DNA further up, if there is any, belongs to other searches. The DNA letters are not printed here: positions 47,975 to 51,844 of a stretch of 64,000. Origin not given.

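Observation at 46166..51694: Envelope glycosylation locus with an 1189-aa GT-C fusion: extra GT-C module, then a PMT (GT39)-like mannosyltransferase interrupted by a YVTN beta-propeller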

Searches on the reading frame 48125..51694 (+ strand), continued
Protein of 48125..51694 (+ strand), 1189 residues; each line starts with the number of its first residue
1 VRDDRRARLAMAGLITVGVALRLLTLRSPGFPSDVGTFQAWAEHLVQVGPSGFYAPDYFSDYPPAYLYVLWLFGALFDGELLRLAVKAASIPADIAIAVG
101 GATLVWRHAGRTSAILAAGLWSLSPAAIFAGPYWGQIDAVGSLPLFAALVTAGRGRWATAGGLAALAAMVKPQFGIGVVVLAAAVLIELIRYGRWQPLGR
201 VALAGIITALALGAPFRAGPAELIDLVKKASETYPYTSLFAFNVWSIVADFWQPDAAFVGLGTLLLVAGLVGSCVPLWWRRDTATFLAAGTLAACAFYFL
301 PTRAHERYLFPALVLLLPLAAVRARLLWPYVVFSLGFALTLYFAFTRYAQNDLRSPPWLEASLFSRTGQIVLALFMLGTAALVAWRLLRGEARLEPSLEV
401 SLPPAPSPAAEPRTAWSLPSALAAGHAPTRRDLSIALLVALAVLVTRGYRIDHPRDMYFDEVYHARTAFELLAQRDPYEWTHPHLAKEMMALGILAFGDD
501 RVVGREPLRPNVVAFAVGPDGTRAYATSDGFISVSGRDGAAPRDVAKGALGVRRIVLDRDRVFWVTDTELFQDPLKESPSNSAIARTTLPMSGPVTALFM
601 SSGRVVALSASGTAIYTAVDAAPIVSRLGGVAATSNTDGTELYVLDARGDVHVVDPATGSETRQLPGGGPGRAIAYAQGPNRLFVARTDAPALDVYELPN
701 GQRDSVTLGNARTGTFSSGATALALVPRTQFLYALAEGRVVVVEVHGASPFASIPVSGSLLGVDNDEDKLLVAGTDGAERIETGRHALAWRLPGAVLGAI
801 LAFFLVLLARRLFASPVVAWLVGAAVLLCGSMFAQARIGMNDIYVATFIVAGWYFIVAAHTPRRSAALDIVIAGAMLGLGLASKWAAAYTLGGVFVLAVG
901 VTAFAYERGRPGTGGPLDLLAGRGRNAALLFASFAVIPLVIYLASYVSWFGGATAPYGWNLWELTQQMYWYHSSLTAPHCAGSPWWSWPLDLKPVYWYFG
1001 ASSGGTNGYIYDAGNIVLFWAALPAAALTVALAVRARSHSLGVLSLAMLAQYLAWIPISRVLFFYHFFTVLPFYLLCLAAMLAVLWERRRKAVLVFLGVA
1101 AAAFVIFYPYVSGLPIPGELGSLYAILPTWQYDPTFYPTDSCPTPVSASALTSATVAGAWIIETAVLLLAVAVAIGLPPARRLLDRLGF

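Call 9: search_solved_structures(query=window:48125-51694:+, max_evalue=1, show_alignments=2)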
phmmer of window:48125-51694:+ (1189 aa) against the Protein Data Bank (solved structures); distinct sequences matched with E-value up to 1: 3.
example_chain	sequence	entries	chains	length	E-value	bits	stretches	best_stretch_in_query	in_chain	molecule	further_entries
9i5k_A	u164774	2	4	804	1.5e-06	29.5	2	421-492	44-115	Dolichyl-phosphate-mannose--protein mannosyltransferase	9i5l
9e61_A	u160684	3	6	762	0.00053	21.1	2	436-492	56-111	Dolichyl-phosphate-mannose--protein mannosyltransferase 4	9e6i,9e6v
1l0q_A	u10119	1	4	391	0.00057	21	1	631-774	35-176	Surface layer protein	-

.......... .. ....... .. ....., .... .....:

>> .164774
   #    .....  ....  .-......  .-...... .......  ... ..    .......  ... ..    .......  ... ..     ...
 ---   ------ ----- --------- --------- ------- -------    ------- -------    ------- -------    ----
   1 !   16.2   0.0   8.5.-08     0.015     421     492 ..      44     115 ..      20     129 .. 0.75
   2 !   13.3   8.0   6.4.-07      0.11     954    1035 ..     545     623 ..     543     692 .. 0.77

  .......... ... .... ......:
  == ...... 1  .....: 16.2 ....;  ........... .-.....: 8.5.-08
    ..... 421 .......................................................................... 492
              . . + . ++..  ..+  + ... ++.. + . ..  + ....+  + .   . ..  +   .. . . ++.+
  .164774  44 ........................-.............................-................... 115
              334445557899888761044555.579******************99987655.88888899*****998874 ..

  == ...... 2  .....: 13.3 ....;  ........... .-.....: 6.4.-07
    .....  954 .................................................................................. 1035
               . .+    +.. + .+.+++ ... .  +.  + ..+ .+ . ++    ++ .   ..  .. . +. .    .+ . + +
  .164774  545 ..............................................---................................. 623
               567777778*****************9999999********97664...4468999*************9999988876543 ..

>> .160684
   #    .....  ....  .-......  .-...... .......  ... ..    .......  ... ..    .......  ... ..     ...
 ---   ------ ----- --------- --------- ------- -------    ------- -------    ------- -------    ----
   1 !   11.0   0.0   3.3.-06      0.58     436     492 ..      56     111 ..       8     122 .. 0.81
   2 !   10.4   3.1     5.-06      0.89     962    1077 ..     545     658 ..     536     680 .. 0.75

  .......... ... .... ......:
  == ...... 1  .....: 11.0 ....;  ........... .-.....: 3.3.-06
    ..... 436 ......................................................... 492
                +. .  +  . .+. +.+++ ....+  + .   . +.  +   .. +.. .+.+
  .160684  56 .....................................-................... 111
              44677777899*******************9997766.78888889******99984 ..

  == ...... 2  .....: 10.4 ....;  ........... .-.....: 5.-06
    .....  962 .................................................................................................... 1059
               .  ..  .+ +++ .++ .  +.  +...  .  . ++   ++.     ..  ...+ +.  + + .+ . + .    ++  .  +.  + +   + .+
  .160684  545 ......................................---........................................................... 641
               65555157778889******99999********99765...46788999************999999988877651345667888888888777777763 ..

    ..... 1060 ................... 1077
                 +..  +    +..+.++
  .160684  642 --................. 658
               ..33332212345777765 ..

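Call 28: find_related_loci(query=A1, collection=genome_contigs, flank=8000)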
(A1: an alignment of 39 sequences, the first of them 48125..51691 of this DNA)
Query A1 (1189 aa) in genome_contigs; peptide patterns used: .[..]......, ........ (x = any residue, [..] = any of these).
133 stretches matched a pattern; 120 encode a relative of the query (tblastn E <= 1e-3); the best 80 are kept; 78 distinct loci.
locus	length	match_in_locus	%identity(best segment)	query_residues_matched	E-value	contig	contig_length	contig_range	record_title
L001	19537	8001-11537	88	1-1178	0e+0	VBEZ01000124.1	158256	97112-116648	MAG: Chloroflexi bacterium isolate CF_39 14_1009_02_40cm_scaffold_177, whole genome shotgun sequence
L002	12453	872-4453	83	1-1188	0e+0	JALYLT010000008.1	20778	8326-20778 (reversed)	MAG: Chloroflexota bacterium isolate AFD bin46 SD1484_NODE_138_length_20778_cov_3.315287, whole genome shotgun sequence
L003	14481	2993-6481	83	1-1163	0e+0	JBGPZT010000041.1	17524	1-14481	MAG: Candidatus Limnocylindria bacterium isolate OBJ1_062018_070_19 k141_1031050_length_17524_cov_12.0463, whole genome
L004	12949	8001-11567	82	2-1189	0e+0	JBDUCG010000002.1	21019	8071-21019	MAG: Chloroflexota bacterium isolate cluster4_bin.41 NODE_4469_length_21019_cov_13.914425, whole genome shotgun sequence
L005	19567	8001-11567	80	1-1178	0e+0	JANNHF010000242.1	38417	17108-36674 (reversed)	MAG: Chloroflexota bacterium isolate SOY_6_C_metabat_309 SOY_6_C_k141_1172712, whole genome shotgun sequence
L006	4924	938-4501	77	2-1189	0e+0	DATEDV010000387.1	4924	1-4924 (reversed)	MAG TPA_asm: Candidatus Limnocylindria bacterium isolate SMAG_U8716 k141_1769471, whole genome shotgun sequence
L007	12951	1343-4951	76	4-1189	0e+0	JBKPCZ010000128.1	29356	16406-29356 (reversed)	MAG: Chloroflexota bacterium isolate GB_EKS_MAG_00038 GB_EKS_000000061281, whole genome shotgun sequence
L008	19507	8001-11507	65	21-1188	0e+0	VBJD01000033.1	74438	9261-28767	MAG: Chloroflexi bacterium isolate CF_147 14_0929_05_30cm_scaffold_746, whole genome shotgun sequence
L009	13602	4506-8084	66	1-1189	0e+0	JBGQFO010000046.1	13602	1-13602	MAG: Candidatus Limnocylindria bacterium isolate OBJ2_061818_090_51 k141_790758_length_13602_cov_13.0605, whole genome s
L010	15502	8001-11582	65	2-1188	0e+0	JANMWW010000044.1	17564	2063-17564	MAG: Chloroflexota bacterium isolate OTE_88_metabat_238 OTE_88_k141_3957329, whole genome shotgun sequence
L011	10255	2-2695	79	293-1189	0e+0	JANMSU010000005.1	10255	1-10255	MAG: Chloroflexota bacterium isolate SOY_29_metabat_353 SOY_29_k141_1540697, whole genome shotgun sequence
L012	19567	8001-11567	66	2-1188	0e+0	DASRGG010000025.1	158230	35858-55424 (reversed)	MAG TPA_asm: Candidatus Limnocylindria bacterium isolate SMAG_U10052 k141_396681, whole genome shotgun sequence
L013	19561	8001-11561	65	2-1189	0e+0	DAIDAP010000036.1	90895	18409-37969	MAG TPA_asm: Chloroflexi bacterium isolate clean326 k141_346487, whole genome shotgun sequence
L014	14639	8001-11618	65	2-1189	0e+0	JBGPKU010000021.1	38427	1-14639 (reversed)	MAG: Candidatus Limnocylindria bacterium isolate OBJ_0618_7090110_279 k141_3793565_length_38427_cov_13.4310, whole genom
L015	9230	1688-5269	63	4-1189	0e+0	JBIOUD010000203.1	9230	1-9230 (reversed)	MAG: Candidatus Limnocylindria bacterium isolate MAG143 k127_58464, whole genome shotgun sequence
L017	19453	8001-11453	62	2-1149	0e+0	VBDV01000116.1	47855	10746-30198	MAG: Chloroflexi bacterium isolate CF_9 14_0927_09_40cm_scaffold_216, whole genome shotgun sequence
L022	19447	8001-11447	62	2-1149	0e+0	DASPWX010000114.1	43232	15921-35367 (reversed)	MAG TPA_asm: Candidatus Bathyarchaeia archaeon isolate SMAG_U11552 k141_829281, whole genome shotgun sequence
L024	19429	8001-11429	59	5-1149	0e+0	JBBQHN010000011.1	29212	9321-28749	MAG: Candidatus Limnocylindria bacterium isolate Co_metawrap_902 Cmw_902_k141_20020740_length_29212_cov_12.9967, whole g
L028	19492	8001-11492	63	2-1149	0e+0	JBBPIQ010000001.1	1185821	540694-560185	MAG: Chloroflexota bacterium isolate BPF3-00-01_bin_2 NODE_1_length_1185821_cov_39.092452, whole genome shotgun sequence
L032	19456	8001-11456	60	2-1149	0e+0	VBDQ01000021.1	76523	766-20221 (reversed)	MAG: Chloroflexi bacterium isolate CF_4 14_0903_16_30cm_scaffold_240, whole genome shotgun sequence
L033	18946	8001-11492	60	4-1149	0e+0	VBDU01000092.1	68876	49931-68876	MAG: Chloroflexi bacterium isolate CF_8 14_1009_13_30cm_scaffold_675, whole genome shotgun sequence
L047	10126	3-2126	80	474-1180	0e+0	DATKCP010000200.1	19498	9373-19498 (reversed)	MAG TPA_asm: Candidatus Limnocylindria bacterium isolate SMAG_U14449 k141_657679, whole genome shotgun sequence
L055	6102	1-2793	61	215-1149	0e+0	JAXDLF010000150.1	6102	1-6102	MAG: Chloroflexota bacterium isolate BP_611 scaffold_4724974, whole genome shotgun sequence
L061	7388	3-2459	63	334-1149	0e+0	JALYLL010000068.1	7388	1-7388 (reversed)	MAG: Chloroflexota bacterium isolate AFD bin38 SD1484-86_k127_1942880, whole genome shotgun sequence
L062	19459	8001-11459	62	1-1149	0e+0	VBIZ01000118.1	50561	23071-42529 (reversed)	MAG: Chloroflexi bacterium isolate CF_143 14_0927_12_20cm_scaffold_784, whole genome shotgun sequence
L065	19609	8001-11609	59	2-1149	0e+0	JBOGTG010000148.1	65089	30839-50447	MAG: Candidatus Limnocylindria bacterium isolate SC-S_metawrap_bin.40 k127_6676111, whole genome shotgun sequence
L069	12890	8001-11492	61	2-1149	0e+0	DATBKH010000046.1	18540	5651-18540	MAG TPA_asm: Candidatus Limnocylindria bacterium isolate SMAG_U3941 k141_4699113, whole genome shotgun sequence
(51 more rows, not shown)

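Call 35: predict_structure(alignment_id=A1)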
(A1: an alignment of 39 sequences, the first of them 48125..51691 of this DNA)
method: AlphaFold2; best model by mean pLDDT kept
length: 1189 residues; sequences in the alignment: 39
mean_pLDDT: 70.8   pTM: 0.52
mean pLDDT of the five models: 70.8, 69.9, 68.5, 65.0, 61.8
residues with pLDDT >= 90: 151; 70-90: 551; 50-70: 256; < 50: 231
segments of 3 or more residues with pLDDT < 50: 29-33, 230-240, 251-254, 398-414, 449-460, 479-483, 836-841, 859-865, 882-905, 907-910, 914-916, 945-1013, 1054-1066, 1112-1116, 1120-1149
pLDDT, mean of each block of 10 residues (from residue 1): 75 86 67 63 80 58 72 86 78 89 88 87 75 66 91 90 85 79 90 88 84 66 56 40 61 56 80 87 91 81 58 90 86 82 64 65 75 81 85 66 36 55 74 85 66 44 66 62 54 65 80 85 86 78 81 88 91 76 79 89 89 89 90 88 93 91 90 85 91 85 85 86 82 91 83 87 81 84 68 69 81 82 80 49 54 53 52 61 44 46 48 51 52 54 45 38 39 33 41 38 39 60 81 76 68 46 49 81 86 87 68 49 43 34 41 55 72 78 75
secondary structure, 60 per line:
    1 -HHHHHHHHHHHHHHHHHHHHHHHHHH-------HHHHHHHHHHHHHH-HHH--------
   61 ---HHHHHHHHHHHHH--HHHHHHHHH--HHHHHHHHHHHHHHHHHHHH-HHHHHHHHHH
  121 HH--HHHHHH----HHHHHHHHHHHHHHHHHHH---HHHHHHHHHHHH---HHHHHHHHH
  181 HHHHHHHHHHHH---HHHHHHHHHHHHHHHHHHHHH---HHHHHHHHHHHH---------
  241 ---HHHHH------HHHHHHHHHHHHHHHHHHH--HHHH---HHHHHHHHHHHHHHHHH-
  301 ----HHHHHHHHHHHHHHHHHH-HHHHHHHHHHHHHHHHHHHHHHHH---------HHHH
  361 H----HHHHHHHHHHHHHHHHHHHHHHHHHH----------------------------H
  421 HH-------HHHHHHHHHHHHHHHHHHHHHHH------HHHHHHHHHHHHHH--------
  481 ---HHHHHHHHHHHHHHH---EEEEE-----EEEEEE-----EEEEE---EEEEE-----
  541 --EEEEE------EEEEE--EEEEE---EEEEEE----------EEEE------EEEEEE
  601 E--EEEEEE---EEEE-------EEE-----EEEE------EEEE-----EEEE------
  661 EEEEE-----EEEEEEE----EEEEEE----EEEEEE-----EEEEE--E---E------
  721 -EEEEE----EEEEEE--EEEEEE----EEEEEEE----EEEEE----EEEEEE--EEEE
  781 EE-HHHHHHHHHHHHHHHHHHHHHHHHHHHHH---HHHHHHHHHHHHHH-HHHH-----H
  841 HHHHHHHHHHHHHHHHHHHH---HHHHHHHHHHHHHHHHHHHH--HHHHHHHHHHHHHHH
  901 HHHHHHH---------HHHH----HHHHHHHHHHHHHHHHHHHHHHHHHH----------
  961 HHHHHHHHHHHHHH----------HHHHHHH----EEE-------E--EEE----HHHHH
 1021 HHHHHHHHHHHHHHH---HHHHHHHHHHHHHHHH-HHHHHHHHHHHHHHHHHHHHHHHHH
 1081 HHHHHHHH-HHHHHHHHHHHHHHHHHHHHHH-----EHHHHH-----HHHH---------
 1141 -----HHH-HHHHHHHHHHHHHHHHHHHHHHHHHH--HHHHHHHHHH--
elements in order (helices of 4 or more, strands of 3 or more residues): H2-27 H35-48 H64-76 H79-87 H90-109 H111-122 H125-130 H135-153 H157-168 H172-192 H196-216 H220-231 H244-248 H255-273 H276-279 H283-299 H305-322 H324-347 H357-361 H366-391 H430-452 H459-472 H484-498 E502-506 E512-517 E523-527 E531-535 E543-547 E554-558 E561-565 E569-574 E585-588 E595-601 E604-609 E613-616 E624-626 E632-635 E642-645 E651-654 E661-665 E671-677 E682-687 E692-697 E703-707 E722-726 E731-736 E739-744 E749-755 E760-764 E769-774 E777-782 H784-812 H816-829 H831-834 H840-860 H864-883 H886-907 H917-920 H925-950 H961-974 H985-991 E996-998 E1009-1011 H1016-1035 H1039-1054 H1056-1088 H1090-1111 H1118-1122 H1128-1131 H1150-1175 H1178-1187
